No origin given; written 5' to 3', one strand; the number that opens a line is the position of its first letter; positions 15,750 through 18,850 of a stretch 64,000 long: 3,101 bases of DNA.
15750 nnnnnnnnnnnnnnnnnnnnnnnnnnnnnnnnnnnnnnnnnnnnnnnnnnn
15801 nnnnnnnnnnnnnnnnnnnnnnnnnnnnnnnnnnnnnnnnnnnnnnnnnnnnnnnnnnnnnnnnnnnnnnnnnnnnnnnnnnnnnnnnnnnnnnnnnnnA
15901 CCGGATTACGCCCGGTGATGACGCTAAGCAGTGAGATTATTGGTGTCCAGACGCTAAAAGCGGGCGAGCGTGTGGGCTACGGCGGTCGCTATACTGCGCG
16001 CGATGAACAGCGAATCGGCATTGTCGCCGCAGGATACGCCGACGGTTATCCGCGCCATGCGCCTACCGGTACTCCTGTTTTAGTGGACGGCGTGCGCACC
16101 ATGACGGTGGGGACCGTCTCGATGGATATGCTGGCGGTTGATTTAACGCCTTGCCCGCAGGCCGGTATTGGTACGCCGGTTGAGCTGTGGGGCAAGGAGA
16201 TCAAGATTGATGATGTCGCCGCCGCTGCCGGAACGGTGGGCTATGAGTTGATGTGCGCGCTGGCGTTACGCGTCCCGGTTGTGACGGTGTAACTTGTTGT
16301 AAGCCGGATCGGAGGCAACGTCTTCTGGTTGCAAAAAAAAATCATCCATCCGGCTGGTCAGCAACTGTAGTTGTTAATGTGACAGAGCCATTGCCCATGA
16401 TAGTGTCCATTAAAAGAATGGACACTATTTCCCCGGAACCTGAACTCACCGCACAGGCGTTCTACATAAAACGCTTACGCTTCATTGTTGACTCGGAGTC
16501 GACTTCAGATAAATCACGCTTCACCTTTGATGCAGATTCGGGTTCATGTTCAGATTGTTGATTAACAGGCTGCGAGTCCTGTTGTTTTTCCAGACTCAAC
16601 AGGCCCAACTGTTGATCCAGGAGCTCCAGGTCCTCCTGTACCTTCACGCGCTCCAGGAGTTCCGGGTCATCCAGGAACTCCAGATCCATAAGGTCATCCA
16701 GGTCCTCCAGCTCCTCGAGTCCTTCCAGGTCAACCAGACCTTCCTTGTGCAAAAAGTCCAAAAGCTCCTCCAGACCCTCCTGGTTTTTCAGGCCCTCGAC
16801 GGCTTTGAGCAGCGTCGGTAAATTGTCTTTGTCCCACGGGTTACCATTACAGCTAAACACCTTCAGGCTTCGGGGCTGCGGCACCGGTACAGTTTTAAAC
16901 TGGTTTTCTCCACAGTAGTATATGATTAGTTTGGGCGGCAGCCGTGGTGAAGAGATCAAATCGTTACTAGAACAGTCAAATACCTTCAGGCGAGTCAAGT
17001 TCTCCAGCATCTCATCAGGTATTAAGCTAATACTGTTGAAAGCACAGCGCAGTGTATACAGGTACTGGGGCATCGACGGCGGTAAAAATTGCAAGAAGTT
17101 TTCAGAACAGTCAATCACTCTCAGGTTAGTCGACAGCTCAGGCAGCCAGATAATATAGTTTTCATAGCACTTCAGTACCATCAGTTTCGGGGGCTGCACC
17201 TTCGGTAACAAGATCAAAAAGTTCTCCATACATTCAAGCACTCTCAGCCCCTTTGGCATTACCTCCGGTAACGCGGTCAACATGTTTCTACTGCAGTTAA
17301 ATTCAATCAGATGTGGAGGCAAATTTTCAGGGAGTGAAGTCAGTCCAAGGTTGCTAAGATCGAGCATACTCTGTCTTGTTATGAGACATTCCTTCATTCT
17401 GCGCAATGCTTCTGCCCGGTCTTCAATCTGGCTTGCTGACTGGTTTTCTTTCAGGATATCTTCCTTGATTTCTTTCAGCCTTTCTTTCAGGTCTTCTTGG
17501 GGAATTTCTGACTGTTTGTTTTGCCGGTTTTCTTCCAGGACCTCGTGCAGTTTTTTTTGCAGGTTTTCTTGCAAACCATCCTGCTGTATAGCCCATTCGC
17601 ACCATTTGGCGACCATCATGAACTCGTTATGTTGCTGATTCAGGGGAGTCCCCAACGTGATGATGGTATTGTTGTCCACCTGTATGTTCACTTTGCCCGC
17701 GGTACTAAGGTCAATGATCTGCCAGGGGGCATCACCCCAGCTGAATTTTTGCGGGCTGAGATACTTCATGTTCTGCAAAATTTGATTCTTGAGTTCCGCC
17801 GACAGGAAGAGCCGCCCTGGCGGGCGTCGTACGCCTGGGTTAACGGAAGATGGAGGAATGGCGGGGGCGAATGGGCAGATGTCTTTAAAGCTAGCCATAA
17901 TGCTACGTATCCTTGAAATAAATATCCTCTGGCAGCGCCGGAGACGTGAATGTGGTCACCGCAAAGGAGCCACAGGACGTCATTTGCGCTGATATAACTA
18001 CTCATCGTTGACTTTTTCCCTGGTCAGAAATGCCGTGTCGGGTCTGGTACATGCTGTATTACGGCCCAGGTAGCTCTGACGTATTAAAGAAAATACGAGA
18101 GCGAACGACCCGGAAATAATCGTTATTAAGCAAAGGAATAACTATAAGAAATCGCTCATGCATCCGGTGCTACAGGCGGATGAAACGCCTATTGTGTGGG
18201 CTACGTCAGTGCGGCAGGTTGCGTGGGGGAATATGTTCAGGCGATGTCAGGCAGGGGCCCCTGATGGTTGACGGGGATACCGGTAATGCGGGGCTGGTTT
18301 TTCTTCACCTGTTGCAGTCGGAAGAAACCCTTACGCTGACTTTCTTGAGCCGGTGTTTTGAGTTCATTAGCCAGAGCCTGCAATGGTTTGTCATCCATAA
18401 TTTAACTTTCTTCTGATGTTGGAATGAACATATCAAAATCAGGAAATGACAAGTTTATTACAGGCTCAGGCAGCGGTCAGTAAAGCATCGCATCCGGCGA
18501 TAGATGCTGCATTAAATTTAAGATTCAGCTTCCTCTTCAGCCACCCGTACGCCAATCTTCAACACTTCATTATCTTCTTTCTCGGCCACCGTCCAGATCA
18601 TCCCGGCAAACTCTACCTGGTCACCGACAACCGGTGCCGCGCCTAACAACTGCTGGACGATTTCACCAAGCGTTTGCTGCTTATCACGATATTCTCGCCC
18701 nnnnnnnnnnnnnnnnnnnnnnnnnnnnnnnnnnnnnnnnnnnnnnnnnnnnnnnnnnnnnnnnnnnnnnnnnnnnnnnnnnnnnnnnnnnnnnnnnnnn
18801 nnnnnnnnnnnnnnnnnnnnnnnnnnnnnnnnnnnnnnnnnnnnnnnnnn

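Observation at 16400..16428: Perfect 12-bp palindrome at the dadX-proximal edge of the insertion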

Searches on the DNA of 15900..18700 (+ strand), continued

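Call 61: get_annotated_region(hit=H55, flank=200)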
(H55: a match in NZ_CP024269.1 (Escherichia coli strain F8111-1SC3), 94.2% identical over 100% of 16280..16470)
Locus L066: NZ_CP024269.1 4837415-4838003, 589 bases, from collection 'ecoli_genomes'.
description: Escherichia coli strain F8111-1SC3 chromosome, complete genome
organism: Escherichia coli strain F8111-1SC3 (NCBI taxid 562)
replicon: chromosome; assembly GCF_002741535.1
host: missing; source: missing; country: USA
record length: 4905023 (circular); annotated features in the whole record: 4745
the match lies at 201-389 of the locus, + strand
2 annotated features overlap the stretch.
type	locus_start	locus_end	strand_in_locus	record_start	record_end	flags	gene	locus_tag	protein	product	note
CDS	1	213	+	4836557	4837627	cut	dadX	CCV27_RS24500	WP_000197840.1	catabolic alanine racemase DadX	-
CDS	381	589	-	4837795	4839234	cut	-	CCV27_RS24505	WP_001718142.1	hypothetical protein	-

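Call 62: get_annotated_region(hit=H56, flank=200)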
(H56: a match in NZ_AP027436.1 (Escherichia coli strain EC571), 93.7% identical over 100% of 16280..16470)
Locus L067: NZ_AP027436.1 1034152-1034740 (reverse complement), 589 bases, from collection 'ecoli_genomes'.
description: Escherichia coli strain EC571 isolate EC571 chromosome, complete genome
organism: Escherichia coli strain EC571 (NCBI taxid 562)
replicon: chromosome; assembly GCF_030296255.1
host: Sus scrofa; source: feces; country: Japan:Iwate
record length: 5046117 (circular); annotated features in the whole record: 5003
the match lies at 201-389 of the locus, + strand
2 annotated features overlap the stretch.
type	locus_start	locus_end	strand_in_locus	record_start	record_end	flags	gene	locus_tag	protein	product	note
CDS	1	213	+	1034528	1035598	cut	dadX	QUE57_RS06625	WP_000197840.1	catabolic alanine racemase DadX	-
CDS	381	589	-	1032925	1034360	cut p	-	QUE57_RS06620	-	hypothetical protein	frameshifted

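Call 63: get_annotated_region(hit=H58, flank=200)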
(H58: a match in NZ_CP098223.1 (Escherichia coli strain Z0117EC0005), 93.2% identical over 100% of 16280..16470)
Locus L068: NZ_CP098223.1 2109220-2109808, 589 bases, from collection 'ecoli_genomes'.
description: Escherichia coli strain Z0117EC0005 chromosome, complete genome
organism: Escherichia coli strain Z0117EC0005 (NCBI taxid 562)
replicon: chromosome; assembly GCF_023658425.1
host: Canis lupus familiaris; source: -; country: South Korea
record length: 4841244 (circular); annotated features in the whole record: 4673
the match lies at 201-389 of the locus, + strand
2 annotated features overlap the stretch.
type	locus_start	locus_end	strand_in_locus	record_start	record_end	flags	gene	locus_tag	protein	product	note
CDS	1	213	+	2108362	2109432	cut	dadX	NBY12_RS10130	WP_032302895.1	catabolic alanine racemase DadX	-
CDS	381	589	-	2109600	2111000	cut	-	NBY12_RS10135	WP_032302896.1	hypothetical protein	-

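Call 64: get_annotated_region(hit=H59, flank=200)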
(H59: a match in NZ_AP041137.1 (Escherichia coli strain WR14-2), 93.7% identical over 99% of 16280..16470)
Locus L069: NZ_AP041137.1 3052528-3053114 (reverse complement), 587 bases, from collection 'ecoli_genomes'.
description: Escherichia coli strain WR14-2 isolate Homo sapiens faeces chromosome, complete genome
organism: Escherichia coli strain WR14-2 (NCBI taxid 562)
replicon: chromosome; assembly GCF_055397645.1
host: Homo sapiens; source: Homo sapiens faeces; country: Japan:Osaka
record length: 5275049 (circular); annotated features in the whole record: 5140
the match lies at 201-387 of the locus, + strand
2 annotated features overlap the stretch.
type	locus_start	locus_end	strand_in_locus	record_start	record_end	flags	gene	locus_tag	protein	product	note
CDS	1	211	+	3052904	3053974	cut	dadX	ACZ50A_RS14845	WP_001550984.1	catabolic alanine racemase DadX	-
CDS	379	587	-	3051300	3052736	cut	-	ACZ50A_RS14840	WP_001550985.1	leucine-rich repeat domain-containing protein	-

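Call 71: search_dna_similar(query=window:16300-16485:-, collection=plasmids, mode=distant, max_evalue=0.001, max_rows=30, rows=spread)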
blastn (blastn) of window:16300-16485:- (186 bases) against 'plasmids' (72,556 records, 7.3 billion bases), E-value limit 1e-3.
Records with a match: 47; places in all: 81; records where one place covers at least 80% of the query: 9.
Best place of each record, by identity: 95-99% 6; 90-95% 3; 80-90% 12; 60-80% 26.
By first word of the organism name: Pantoea 17; Escherichia 9; Enterobacter 7; Klebsiella 5; Serratia 3; Edwardsiella 2; Raoultella 2; Candidatus 1; uncultured 1.
By predicted mobility (MOB-suite, as given by PLSDB): non-mobilizable 24; mobilizable 12; conjugative 11.
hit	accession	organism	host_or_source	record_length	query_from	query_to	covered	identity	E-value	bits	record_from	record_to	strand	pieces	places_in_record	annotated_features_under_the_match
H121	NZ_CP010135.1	Escherichia coli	dog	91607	1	186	100%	97.3%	2e-82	311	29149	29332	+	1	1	none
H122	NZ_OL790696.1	Escherichia coli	-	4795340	1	186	100%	97.3%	2e-82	311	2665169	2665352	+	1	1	none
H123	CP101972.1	Escherichia coli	Microbe organism,goat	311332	1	186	100%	97.3%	2e-82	311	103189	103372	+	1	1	none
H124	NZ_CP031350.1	Escherichia coli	Cattle,whole organism,feces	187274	1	186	100%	97.3%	7e-82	310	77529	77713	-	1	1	none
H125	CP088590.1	Escherichia coli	Homo sapiens,blood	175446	1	186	100%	93.5%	1e-72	279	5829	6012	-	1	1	hypothetical protein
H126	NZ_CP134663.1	Escherichia coli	Larus michahellis,bacteria,cloaca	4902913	1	186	100%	93.5%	1e-72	279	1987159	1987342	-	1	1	none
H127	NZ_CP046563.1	Pantoea stewartii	Zea mays var. Rugosa (Sweet corn),whole ...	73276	2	87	46%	80.7%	7e-12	77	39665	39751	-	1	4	type-F conjugative transfer system secretin TraK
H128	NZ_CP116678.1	Edwardsiella tarda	Siamese crocodiles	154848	1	87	47%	78.4%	1e-9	71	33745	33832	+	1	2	tnpA: IS66-like element accessory protein TnpA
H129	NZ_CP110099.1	Enterobacter asburiae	-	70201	4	87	45%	79.1%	3e-10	73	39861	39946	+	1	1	none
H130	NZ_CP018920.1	Serratia marcescens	Homo sapiens,University of Michigan ...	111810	7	87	44%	81.9%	3e-10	73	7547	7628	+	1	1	tnpA: IS66-like element accessory protein TnpA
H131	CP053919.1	Serratia marcescens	insect,cell culture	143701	4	87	45%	78.8%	1e-9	70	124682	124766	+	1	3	record has no annotation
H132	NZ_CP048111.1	Klebsiella michiganensis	Bactrocera dorsalis,cell culture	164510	4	87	45%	78.2%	1e-9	71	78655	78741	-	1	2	none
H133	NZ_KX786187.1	Enterobacter cloacae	-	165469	7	87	44%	80.7%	3e-11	76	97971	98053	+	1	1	copper resistance protein CopC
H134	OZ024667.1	Candidatus Erwinia impunctatus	Culicoides impunctatus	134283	7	87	44%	80.2%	3e-11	75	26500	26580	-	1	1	none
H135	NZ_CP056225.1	Klebsiella pneumoniae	culture,Wastewater influent sample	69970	7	87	44%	79.8%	9e-11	74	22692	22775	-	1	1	AAA family ATPase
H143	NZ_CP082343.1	Pantoea dispersa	Canis lupus familiaris,Skin swab,Paw ...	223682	8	87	43%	79.0%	1e-8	67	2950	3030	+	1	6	tnpA: IS66-like element accessory protein TnpA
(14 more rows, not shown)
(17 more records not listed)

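Call 72: get_annotated_region(hit=H128, flank=3200)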
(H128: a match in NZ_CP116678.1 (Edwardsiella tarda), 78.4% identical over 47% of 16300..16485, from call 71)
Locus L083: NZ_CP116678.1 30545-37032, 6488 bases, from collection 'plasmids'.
description: Edwardsiella tarda strain SC002 plasmid pEtSC002-3
organism: Edwardsiella tarda (NCBI taxid 636)
taxonomy: Bacteria; Pseudomonadota; Gammaproteobacteria; Enterobacterales; Hafniaceae; Edwardsiella; Edwardsiella tarda
host: -; source: Siamese crocodiles; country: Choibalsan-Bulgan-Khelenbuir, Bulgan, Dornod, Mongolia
typing (MOB-suite, as given by PLSDB): non-mobilizable; replicon IncFIC; mating-pair formation MPF_F
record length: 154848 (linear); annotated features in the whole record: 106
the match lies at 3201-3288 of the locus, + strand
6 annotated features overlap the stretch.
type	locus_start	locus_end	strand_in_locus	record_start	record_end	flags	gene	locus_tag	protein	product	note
CDS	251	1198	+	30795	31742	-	-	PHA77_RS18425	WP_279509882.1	hypothetical protein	-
CDS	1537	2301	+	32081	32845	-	-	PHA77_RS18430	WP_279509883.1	helix-turn-helix domain-containing protein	GO:0006355 - regulation of DNA-templated transcription [Evidence IEA]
CDS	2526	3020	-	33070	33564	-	-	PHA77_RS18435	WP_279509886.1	radical SAM protein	-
CDS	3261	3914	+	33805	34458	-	tnpA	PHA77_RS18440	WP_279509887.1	IS66-like element accessory protein TnpA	GO:0006313 - DNA transposition [Evidence IEA]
CDS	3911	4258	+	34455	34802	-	tnpB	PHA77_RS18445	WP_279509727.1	IS66 family insertion sequence element accessory protein TnpB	-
CDS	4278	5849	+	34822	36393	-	-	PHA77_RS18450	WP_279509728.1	IS66 family transposase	-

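Call 73: get_annotated_region(hit=H130, flank=3200)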
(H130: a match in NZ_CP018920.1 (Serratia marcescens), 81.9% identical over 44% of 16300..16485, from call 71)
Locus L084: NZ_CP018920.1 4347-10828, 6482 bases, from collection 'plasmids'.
description: Serratia marcescens strain UMH7 plasmid unnamed3, complete sequence
organism: Serratia marcescens (NCBI taxid 615)
taxonomy: Bacteria; Pseudomonadota; Gammaproteobacteria; Enterobacterales; Yersiniaceae; Serratia; Serratia marcescens
host: -; source: Homo sapiens,University of Michigan Health System; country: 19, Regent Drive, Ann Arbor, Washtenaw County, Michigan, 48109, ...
typing (MOB-suite, as given by PLSDB): mobilizable; replicon rep_cluster_998; relaxase MOBP,MOBP
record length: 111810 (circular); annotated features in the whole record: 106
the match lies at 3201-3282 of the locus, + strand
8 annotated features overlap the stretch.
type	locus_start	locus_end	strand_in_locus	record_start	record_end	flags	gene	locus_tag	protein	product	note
CDS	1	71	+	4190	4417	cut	-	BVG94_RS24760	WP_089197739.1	YgdI/YgdR family lipoprotein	-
CDS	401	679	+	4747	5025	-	-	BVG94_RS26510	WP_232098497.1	YfaZ family outer membrane protein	-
CDS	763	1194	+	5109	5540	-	-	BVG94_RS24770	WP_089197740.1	PACE efflux transporter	-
CDS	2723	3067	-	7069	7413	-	-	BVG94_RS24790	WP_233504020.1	transposase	GO:0006313 - DNA transposition [Evidence IEA]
CDS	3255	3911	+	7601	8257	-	tnpA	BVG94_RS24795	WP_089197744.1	IS66-like element accessory protein TnpA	GO:0006313 - DNA transposition [Evidence IEA]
CDS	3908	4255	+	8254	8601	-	tnpB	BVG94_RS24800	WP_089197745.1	IS66 family insertion sequence element accessory protein TnpB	-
CDS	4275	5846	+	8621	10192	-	-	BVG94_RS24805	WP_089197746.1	IS66 family transposase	-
CDS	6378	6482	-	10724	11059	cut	-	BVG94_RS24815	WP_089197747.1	lysozyme inhibitor LprI family protein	-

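Call 74: get_annotated_region(hit=H143, flank=3200)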
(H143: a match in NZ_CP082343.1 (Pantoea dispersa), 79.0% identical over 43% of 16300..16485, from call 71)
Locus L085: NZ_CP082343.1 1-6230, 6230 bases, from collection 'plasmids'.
description: Pantoea dispersa strain AHKW2b plasmid pAHKW2b.1, complete sequence
organism: Pantoea dispersa (NCBI taxid 59814)
taxonomy: Bacteria; Pseudomonadota; Gammaproteobacteria; Enterobacterales; Erwiniaceae; Pantoea; Pantoea dispersa
host: -; source: Canis lupus familiaris,Skin swab,Paw surface; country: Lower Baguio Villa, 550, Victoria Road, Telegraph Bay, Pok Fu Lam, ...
typing (MOB-suite, as given by PLSDB): non-mobilizable; replicon rep_cluster_2167
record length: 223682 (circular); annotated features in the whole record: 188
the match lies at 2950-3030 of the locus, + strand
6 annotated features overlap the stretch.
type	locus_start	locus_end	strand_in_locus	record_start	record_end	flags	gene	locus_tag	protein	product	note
CDS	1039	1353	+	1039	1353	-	-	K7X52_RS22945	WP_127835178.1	hypothetical protein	-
CDS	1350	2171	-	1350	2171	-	-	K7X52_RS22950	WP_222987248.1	DUF4225 domain-containing protein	-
CDS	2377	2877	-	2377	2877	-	-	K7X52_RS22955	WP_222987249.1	hypothetical protein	-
CDS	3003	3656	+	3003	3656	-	tnpA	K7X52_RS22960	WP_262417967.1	IS66-like element accessory protein TnpA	GO:0006313 - DNA transposition [Evidence IEA]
CDS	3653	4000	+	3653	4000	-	tnpB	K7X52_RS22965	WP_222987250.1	IS66 family insertion sequence element accessory protein TnpB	-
CDS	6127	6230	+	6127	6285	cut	-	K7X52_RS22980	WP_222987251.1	hypothetical protein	-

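Call 90: search_dna_similar(query=L093:1148-2400:+, collection=ecoli_genomes, mode=near, max_rows=8)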
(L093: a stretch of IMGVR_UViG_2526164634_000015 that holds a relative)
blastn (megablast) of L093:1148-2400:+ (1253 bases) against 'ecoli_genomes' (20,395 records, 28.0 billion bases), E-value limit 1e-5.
Records with a match: 3399; places in all: 7439; records where one place covers at least 80% of the query: 1880.
Genomes with a match: 2420 of 5426; with a place that covers at least 80% of the query: 1335. Places per genome that has any: lowest 1, median 2, highest 24. On chromosomes: 5403 places; on plasmids: 2036.
Best place of each record, by identity: >=99% 1549; 95-99% 421; 90-95% 884; 80-90% 93; 60-80% 452.
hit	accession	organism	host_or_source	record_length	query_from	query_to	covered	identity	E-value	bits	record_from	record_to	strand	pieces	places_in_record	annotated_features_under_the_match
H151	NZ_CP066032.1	Escherichia coli strain FDAARGOS_1059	missing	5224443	1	1253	100%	99.9%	0e+0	2309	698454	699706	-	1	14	tnpA: IS66-like element accessory protein TnpA | tnpB: IS66 family insertion sequence element accessory protein TnpB | IS66-like element ISCro1 family transposase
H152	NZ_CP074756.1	Escherichia coli strain F2_407_2_2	bovine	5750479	1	1253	100%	99.9%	0e+0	2309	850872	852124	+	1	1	tnpA: IS66-like element accessory protein TnpA | tnpB: IS66 family insertion sequence element accessory protein TnpB | IS66-like element ISCro1 family transposase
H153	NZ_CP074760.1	Escherichia coli strain DEC9B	Homo sapiens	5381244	1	1253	100%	99.9%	0e+0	2309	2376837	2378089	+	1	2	tnpA: IS66-like element accessory protein TnpA | tnpB: IS66 family insertion sequence element accessory protein TnpB | IS66-like element ISCro1 family transposase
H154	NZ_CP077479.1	Escherichia coli O111:H2 strain 12A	Homo sapiens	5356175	1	1253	100%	99.9%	0e+0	2309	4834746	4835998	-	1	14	tnpA: IS66-like element accessory protein TnpA | tnpB: IS66 family insertion sequence element accessory protein TnpB | IS66-like element ISCro1 family transposase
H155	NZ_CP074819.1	Escherichia coli strain 7_33_46A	bovine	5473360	1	1253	100%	99.9%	0e+0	2309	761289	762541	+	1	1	tnpA: IS66-like element accessory protein TnpA | tnpB: IS66 family insertion sequence element accessory protein TnpB | IS66-like element ISCro1 family transposase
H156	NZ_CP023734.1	Escherichia coli strain FORC 064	cucumber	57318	1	1253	100%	99.6%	0e+0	2287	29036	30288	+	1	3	tnpA: IS66-like element accessory protein TnpA | tnpB: IS66 family insertion sequence element accessory protein TnpB | IS66-like element ISCro1 family transposase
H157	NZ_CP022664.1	Escherichia coli strain FORC 064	cucumber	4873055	1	1253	100%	99.6%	0e+0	2287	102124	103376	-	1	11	tnpA: IS66-like element accessory protein TnpA | tnpB: IS66 family insertion sequence element accessory protein TnpB | IS66-like element ISCro1 family transposase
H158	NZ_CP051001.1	Escherichia coli O157:H16 str. 98-3133 strain 98-3133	missing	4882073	1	1253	100%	99.6%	0e+0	2287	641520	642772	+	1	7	tnpA: IS66-like element accessory protein TnpA | tnpB: IS66 family insertion sequence element accessory protein TnpB | IS66-like element ISCro1 family transposase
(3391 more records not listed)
